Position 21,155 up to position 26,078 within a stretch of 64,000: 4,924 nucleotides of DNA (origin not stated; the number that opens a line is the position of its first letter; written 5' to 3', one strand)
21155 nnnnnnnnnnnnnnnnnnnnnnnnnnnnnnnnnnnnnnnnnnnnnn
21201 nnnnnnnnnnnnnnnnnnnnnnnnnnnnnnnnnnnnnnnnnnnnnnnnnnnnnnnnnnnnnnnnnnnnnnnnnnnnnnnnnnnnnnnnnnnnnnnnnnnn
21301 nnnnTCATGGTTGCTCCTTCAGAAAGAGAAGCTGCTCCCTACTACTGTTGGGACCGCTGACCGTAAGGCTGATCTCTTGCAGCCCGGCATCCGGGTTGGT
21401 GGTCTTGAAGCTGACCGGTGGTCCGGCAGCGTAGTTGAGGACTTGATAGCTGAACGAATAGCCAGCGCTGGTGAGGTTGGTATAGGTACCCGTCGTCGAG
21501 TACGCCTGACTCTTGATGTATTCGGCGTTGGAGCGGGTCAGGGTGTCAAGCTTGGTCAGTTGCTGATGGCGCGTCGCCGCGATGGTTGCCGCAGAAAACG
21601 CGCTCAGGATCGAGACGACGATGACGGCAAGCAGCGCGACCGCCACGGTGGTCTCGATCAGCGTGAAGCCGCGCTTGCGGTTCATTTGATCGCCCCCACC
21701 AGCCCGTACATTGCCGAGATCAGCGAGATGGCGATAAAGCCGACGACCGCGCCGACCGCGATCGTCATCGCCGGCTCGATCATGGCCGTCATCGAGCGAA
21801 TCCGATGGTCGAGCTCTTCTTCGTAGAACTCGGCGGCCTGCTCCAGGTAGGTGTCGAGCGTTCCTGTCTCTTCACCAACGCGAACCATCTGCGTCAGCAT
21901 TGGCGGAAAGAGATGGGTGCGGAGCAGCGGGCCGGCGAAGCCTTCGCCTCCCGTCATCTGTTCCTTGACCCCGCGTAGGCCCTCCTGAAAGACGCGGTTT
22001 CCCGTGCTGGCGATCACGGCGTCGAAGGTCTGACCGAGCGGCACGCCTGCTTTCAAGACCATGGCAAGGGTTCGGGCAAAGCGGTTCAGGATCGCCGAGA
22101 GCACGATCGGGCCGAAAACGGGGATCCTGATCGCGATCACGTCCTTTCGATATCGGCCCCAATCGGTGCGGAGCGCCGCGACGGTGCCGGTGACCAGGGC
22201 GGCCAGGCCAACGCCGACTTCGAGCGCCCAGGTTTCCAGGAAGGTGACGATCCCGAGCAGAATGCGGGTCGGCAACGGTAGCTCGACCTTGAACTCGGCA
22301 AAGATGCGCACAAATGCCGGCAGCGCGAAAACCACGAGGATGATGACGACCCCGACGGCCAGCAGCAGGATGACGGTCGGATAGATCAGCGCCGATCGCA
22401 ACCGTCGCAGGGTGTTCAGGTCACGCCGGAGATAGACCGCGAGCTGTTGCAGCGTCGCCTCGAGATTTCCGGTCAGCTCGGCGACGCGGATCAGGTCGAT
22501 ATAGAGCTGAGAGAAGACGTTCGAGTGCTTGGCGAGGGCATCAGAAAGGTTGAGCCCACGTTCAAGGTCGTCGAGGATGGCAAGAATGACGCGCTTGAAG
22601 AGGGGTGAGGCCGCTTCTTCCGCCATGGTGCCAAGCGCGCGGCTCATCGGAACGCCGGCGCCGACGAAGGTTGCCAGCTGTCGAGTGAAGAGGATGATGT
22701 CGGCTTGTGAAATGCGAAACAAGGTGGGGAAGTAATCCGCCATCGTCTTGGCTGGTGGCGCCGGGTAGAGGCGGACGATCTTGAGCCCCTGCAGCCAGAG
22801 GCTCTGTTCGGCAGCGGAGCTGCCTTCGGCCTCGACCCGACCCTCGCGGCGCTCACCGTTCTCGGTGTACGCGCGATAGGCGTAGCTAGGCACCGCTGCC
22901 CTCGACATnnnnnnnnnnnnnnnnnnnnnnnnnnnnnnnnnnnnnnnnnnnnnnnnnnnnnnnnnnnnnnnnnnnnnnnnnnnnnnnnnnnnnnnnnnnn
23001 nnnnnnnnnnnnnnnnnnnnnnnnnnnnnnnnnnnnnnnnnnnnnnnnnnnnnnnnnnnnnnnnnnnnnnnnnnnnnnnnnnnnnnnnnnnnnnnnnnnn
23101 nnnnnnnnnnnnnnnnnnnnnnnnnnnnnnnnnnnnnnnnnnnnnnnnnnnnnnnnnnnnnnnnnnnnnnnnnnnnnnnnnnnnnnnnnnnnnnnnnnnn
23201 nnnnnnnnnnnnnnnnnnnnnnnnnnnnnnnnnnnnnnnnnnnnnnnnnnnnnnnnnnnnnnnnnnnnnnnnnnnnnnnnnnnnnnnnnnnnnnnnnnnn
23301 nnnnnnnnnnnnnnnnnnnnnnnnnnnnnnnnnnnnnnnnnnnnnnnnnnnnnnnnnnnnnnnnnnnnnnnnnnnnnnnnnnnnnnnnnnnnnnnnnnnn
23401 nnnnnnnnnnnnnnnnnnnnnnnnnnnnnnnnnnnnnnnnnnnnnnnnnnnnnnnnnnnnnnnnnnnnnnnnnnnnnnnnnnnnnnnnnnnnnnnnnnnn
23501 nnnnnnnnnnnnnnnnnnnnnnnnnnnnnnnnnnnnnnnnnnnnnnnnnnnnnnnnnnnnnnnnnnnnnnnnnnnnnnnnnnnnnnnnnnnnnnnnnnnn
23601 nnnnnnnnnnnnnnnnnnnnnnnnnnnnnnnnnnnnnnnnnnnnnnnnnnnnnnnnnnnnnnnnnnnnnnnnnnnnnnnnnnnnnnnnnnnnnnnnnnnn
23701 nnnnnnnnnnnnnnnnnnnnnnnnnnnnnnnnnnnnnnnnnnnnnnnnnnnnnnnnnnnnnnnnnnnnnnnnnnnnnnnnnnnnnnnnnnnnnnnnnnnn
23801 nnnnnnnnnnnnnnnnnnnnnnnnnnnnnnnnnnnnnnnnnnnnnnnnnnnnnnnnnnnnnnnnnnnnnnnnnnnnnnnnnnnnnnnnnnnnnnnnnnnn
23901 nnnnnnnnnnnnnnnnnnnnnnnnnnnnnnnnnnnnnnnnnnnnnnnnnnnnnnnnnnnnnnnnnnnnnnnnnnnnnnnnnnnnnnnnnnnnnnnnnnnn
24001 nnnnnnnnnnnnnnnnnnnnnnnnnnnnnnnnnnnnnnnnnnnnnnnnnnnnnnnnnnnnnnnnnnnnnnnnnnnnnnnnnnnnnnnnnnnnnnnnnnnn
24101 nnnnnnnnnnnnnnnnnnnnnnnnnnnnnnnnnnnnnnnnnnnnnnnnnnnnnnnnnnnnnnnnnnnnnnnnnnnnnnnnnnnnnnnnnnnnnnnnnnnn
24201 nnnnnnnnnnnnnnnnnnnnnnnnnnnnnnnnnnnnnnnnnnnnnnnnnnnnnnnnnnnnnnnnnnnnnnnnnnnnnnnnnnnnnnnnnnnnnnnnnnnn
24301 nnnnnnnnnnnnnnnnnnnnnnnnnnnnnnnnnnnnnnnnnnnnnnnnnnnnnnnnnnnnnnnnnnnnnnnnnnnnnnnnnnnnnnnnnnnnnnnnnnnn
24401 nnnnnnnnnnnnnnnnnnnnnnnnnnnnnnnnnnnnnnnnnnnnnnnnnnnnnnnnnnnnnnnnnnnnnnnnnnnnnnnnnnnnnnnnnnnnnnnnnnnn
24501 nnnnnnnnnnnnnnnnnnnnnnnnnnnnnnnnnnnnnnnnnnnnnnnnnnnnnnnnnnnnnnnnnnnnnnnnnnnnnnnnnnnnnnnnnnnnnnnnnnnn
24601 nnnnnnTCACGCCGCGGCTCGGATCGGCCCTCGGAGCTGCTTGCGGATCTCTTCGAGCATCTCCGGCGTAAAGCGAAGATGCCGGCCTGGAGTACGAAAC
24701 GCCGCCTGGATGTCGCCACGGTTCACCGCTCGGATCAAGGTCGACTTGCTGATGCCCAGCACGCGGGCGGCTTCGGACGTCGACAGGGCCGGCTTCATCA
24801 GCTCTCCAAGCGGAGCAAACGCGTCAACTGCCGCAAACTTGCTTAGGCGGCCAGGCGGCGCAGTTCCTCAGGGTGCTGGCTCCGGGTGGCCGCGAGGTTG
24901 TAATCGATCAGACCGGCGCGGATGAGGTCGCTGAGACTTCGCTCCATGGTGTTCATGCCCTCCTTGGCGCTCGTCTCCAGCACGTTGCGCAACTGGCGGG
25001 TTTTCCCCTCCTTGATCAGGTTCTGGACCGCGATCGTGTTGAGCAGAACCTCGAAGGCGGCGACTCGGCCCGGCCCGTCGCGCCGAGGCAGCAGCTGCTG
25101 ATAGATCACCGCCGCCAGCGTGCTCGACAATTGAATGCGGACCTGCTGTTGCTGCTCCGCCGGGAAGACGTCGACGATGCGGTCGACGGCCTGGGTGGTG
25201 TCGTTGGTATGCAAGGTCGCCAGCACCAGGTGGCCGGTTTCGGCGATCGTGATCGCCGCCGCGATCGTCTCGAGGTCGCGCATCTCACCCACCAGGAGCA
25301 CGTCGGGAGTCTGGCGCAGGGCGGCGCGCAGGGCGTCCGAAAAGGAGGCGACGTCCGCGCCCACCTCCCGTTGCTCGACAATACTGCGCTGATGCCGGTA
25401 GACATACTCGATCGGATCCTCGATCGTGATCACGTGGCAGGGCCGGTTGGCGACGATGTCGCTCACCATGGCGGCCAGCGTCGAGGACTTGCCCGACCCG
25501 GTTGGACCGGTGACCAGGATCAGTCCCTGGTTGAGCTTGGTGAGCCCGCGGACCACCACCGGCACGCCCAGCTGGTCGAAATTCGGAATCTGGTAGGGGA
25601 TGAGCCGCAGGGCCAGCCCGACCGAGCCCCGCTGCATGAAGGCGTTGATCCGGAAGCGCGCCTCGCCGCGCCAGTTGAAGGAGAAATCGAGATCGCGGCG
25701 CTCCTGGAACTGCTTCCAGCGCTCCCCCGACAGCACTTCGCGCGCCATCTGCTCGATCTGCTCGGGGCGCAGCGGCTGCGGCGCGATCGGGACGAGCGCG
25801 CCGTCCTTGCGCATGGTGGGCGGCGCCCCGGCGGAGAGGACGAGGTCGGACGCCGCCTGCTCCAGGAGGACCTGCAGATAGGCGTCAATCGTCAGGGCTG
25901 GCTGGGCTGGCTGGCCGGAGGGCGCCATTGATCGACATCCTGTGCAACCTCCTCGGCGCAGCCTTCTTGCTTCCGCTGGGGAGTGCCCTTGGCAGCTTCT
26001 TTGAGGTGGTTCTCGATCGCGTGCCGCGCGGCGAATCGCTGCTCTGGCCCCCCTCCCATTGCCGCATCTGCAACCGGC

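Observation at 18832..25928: Compact monoderm-type type IV pilus operon with serial 4-nt stop/start overlaps and no pilN/pilO/pilQ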

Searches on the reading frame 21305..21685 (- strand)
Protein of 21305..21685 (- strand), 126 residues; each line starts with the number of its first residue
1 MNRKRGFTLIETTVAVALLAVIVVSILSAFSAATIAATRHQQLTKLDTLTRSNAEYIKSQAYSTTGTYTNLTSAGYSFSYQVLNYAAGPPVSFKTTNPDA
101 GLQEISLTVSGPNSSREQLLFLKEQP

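Call 3: search_protein_families(library=pfam, proteins=[window:21305-21685:-], max_evalue=0.1)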
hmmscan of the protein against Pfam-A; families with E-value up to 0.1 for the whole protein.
window:21305-21685:- (126 aa): 2 families
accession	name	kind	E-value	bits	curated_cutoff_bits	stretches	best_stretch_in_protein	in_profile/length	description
PF07963.17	N_methyl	-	2.7e-07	30.3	21.2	1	1-26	1-26/27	Prokaryotic N-terminal methylation motif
PF09624.15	DUF2393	-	0.025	15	26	1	17-73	17-74/146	Protein of unknown function (DUF2393)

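Call 7: search_protein_families(library=ncbifam, proteins=[window:21305-21685:-], max_evalue=0.1)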
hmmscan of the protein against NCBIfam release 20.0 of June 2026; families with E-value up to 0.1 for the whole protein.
window:21305-21685:- (126 aa): 19 families
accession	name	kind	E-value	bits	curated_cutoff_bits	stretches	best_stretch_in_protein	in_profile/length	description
NF041013.1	T4P_ComGE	equivalog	6e-06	26.3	49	1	3-33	2-32/83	competence type IV pilus minor pilin ComGE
NF047828.1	T3SSXpsI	equivalog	2.7e-05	24.2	150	1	4-119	1-119/132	type II secretion system protein XpsI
TIGR01707.1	gspI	equivalog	9.2e-05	22.9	44.35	1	6-41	1-36/101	type II secretion system minor pseudopilin GspI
TIGR02532.1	IV_pilin_GFxxxE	domain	0.00055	19.7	16.3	1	4-25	1-22/24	prepilin-type N-terminal cleavage/methylation domain-containing protein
NF007660.0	PRK10332.1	equivalog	0.00082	19.9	86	1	2-41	6-44/107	prepilin-type N-terminal cleavage/methylation domain-containing protein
NF007800.0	PRK10506.1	equivalog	0.0018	18.1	158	1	1-58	5-55/163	prepilin peptidase-dependent protein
NF038303.1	EPS_HpsB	equivalog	0.0062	16.5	150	1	4-59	2-54/211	hormogonium polysaccharide secretion pseudopilin HpsB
TIGR02523.1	type_IV_pilV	equivalog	0.0089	16.5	52.2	1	5-74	2-70/139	type IV pilus modification protein PilV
TIGR02600.1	Verru_Chthon_A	subfamily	0.01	13.8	332.3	1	6-68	1-63/1296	Verru_Chthon cassette protein A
NF007862.0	PRK10574.1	equivalog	0.015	15.5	138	1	1-25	1-25/145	prepilin peptidase-dependent pilin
NF007848.0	PRK10557.1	equivalog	0.015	14.6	120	1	3-50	9-56/192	prepilin peptidase-dependent protein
NF006453.0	PRK08808.1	equivalog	0.015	14.4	295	1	2-60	4-62/211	type II secretion system protein J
NF038304.1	EPS_HpsC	equivalog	0.03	13.9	200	1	3-43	19-58/318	hormogonium polysaccharide secretion pseudopilin HpsC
TIGR01708.2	typeII_sec_gspH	equivalog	0.032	14.2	80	1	5-49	2-46/169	type II secretion system minor pseudopilin GspH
NF041775.1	typeIV_PilA_Myxo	equivalog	0.035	14.1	400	1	3-49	9-55/214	type IV pilin protein PilA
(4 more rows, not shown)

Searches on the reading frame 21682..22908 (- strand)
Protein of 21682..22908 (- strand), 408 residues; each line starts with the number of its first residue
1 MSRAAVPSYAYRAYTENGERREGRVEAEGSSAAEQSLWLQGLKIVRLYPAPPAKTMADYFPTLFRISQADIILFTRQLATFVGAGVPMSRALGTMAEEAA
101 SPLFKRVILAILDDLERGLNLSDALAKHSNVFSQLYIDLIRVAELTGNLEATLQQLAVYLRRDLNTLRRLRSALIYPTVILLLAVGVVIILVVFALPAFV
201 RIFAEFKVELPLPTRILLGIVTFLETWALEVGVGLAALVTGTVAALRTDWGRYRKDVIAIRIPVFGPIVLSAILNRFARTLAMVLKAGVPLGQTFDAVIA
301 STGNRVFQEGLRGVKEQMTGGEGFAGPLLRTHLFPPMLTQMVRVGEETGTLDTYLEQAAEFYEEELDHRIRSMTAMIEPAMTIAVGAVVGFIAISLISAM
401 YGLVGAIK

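Call 3: search_protein_families(library=pfam, proteins=[window:21682-22908:-], max_evalue=0.1)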
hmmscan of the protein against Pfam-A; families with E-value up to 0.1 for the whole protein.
window:21682-22908:- (408 aa): 1 family
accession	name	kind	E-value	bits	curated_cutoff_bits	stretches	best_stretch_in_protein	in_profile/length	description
PF00482.28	T2SSF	-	1.6e-61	206.2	25.2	2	277-397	1-123/125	Type II secretion system (T2SS), protein F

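Call 83: search_protein_families(library=ncbifam, proteins=[window:21682-22908:-], max_evalue=0.00001)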
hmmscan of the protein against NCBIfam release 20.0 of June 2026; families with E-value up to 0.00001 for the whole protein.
window:21682-22908:- (408 aa): 6 families
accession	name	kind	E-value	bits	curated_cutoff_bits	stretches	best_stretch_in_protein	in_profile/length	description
TIGR02120.1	GspF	equivalog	1.9e-96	323.8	424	1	9-397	1-391/401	type II secretion system inner membrane protein GspF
NF052606.1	T4PiliAsmPilCMyx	equivalog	3e-91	306.3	700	1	4-408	17-419/419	type IV pilus assembly protein PilC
NF052607.1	T4PiliAsmPilCThrm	equivalog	2.4e-85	287.1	700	1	7-406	2-403/406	type IV pilus assembly protein PilC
NF007861.0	PRK10573.1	equivalog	2.6e-74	250.7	401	1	9-401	7-392/401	protein transport protein HofC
NF047826.1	T3SSXpsF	equivalog_domain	6.5e-63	212.9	650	1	7-407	2-404/405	type II secretion system protein XpsF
NF041012.2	T4P_ComGB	equivalog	2.2e-37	129.2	240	1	73-404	5-331/332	competence type IV pilus assembly protein ComGB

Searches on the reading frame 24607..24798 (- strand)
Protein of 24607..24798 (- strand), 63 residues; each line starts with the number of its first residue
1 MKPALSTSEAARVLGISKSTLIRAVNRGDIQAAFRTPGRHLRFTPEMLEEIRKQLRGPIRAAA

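Call 3: search_protein_families(library=pfam, proteins=[window:24607-24798:-], max_evalue=0.1)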
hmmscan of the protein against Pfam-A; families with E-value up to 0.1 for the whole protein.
window:24607-24798:- (63 aa): 17 families
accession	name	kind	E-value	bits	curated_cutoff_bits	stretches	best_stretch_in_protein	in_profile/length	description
PF12728.13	HTH_17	-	2.7e-12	47.2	27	1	5-53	2-48/51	Helix-turn-helix domain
PF13551.12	HTH_29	-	8.5e-06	26.2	28.1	1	6-47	13-62/64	Winged helix-turn helix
PF05225.22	HTH_psq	-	8.1e-05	22.7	20.4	1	5-28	17-39/45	helix-turn-helix, Psq domain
PF13384.12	HTH_23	-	0.0024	18.1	24.6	1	5-27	18-40/50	Homeodomain-like domain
PF02954.25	HTH_8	-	0.0034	17.5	22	1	8-25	22-39/42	Bacterial regulatory protein, Fis family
PF13542.12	HTH_Tnp_ISL3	-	0.0053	16.6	27.4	1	6-27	28-49/51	Helix-turn-helix domain of transposase family ISL3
PF02042.20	RWP-RK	-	0.0066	16.8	29.3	1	5-30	13-38/49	RWP-RK domain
PF00376.29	MerR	-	0.011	15.9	28.2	1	6-40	1-35/38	MerR family regulatory protein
PF12964.13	DUF3853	-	0.012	16.2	22.1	1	8-50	50-92/97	Protein of unknown function (DUF3853)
PF12802.13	MarR_2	-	0.012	16.1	27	1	3-27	18-43/61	MarR family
PF00126.33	HTH_1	-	0.018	15.4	26.6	1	6-27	15-36/60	Bacterial regulatory helix-turn-helix protein, lysR family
PF20432.4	Xre-like-HTH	-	0.021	15.5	25.8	1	5-23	24-42/63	Antitoxin Xre-like helix-turn-helix domain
PF13411.12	MerR_1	-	0.032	14.8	21.6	1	6-52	2-47/69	MerR HTH family regulatory protein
PF13412.12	HTH_24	-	0.043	13.8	21.9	1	3-27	16-40/48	Winged helix-turn-helix DNA-binding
PF18024.7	HTH_50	-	0.046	13.9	27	1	6-31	25-50/50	Helix-turn-helix domain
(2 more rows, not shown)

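Call 7: search_protein_families(library=ncbifam, proteins=[window:24607-24798:-], max_evalue=0.1)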
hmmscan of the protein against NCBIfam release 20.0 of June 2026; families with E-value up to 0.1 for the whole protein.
window:24607-24798:- (63 aa): 6 families
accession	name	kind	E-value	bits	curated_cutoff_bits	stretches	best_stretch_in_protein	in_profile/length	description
TIGR01764.1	excise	domain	3.9e-09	36.7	28.8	1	5-50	2-45/49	excisionase family DNA-binding protein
NF033787.1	HTH_BldC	subfamily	0.0013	18.5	77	1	5-46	3-43/49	BldC family transcriptional regulator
NF033518.0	transpos_IS607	equivalog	0.012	15.1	110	1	9-52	2-44/187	IS607 family transposase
TIGR03453.1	partition_RepA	equivalog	0.012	14.5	348.45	1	5-56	34-85/387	plasmid partitioning protein RepA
NF003257.0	PRK04217.1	equivalog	0.053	13.7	115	1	5-29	59-83/110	hypothetical protein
NF010443.0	PRK13869.1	subfamily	0.076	11.8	446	1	6-60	50-104/405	plasmid-partitioning protein RepA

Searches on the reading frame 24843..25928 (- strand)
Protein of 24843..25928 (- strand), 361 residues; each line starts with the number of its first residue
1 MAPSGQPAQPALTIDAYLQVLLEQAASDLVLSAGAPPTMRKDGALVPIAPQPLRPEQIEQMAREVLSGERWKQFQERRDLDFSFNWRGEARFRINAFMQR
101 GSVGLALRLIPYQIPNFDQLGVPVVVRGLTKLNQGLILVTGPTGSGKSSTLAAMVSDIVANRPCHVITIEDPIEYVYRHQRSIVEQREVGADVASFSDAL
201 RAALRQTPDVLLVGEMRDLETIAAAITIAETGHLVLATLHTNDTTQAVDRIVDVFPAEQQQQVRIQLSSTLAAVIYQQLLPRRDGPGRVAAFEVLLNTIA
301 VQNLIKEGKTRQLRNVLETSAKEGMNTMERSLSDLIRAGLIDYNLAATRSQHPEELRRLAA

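Call 3: search_protein_families(library=pfam, proteins=[window:24843-25928:-], max_evalue=0.1)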
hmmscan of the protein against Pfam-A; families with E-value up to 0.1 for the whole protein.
window:24843-25928:- (361 aa): 15 families
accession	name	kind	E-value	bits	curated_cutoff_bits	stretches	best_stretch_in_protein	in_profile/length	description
PF00437.27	T2SSE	-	1.6e-42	145.9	24.9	1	92-283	94-281/370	Type II/IV secretion system protein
PF13401.12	AAA_22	-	3.1e-05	24.7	27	1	133-219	4-96/130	AAA domain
PF20703.3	nSTAND1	-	8e-05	22.9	27.1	1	132-336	30-215/379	Novel STAND NTPase 1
PF13191.12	AAA_16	-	8.6e-05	23.5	32.6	1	135-236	25-136/167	AAA ATPase domain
PF25199.1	nSTAND_NTPase5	-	0.00025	21.3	34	1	131-186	38-93/145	Novel STAND NTPase 5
PF13555.12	AAA_29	-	0.00079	19.6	27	1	134-157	22-45/61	P-loop containing region of AAA domain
PF13476.12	AAA_23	-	0.0013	19.8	27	1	132-154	17-39/201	AAA domain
PF01580.24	FtsK_SpoIIIE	-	0.0047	16.8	24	1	133-165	39-71/221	FtsK/SpoIIIE family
PF01935.23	DUF87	-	0.0061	17.1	23.2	1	137-179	26-68/220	Helicase HerA, central domain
PF20720.3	nSTAND3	-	0.0098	16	27.2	1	134-177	17-58/155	Novel STAND NTPase 3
PF00004.35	AAA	-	0.032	15.1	21.2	1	137-217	1-67/131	ATPase family associated with various cellular activities (AAA)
PF00265.24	TK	-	0.041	14.2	20.6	1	136-256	3-128/176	Thymidine kinase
PF06745.19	ATPase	-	0.057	13.2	26.6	0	127-182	14-69/231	KaiC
PF03266.21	NTPase_1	-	0.059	13.7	23.9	0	137-162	2-26/168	NTPase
PF13245.12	AAA_19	-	0.089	13.4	25.1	0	131-162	8-39/134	AAA domain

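Call 7: search_protein_families(library=ncbifam, proteins=[window:24843-25928:-], max_evalue=0.1)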
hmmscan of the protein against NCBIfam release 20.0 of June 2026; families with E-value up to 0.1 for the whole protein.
window:24843-25928:- (361 aa): 25 families
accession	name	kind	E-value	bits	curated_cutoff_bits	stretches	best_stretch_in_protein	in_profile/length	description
TIGR01420.1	pilT_fam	subfamily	9.7e-139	462.4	319.1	1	14-355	2-343/343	PilT/PilU family type 4a pilus ATPase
TIGR02525.1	plasmid_TraJ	equivalog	4.3e-47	160.9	368.3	1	18-298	16-315/372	plasmid transfer ATPase TraJ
TIGR02524.1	dot_icm_DotB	equivalog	2.6e-41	142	463.3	1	14-341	6-345/358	Dot/Icm type IV secretion system ATPase DotB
TIGR02533.1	type_II_gspE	equivalog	4e-38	131.3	630.25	1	129-280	238-379/486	type II secretion system ATPase GspE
NF041000.1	ATPase_ComGA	equivalog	1.2e-37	129.4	300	1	126-281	120-266/267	competence type IV pilus ATPase ComGA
TIGR02538.1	type_IV_pilB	equivalog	5.9e-37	127.5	675.65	1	132-254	314-432/564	type IV-A pilus assembly ATPase PilB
NF007755.0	PRK10436.1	equivalog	1.5e-34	119.5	617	1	39-280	117-355/465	type II secretion system protein GspE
NF053534.1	T4PilAsmATPsTfpB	equivalog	2.7e-34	118.5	850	1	127-254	329-452/584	type IV pilus assembly ATPase TfpB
NF058587.1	archaellum_moto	equivalog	3.1e-17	62.5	550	1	137-251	278-393/527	archaellum flagellar ATPase motor FlaI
TIGR02788.1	VirB11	equivalog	2e-15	56.6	249.95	1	136-259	146-270/308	P-type DNA transfer ATPase VirB11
TIGR02782.1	TrbB_P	equivalog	2.5e-15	56.5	304.55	1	137-276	139-277/303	P-type conjugative transfer ATPase TrbB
TIGR03819.1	heli_sec_ATPase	hypoth_equivalog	1.1e-12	47.8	373.15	1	137-276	181-324/340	TadA family conjugal transfer-associated ATPase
NF010469.0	PRK13894.1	subfamily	6.8e-12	45.4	508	1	136-259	151-272/320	conjugal transfer ATPase TrbB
NF010425.0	PRK13851.1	equivalog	3.7e-11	42.5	461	1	136-255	164-284/344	type IV secretion system protein VirB11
NF053672.1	bindosome_BasE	exception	3.7e-11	42.4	1000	1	137-273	273-409/512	bindosome assembly system ATPase subunit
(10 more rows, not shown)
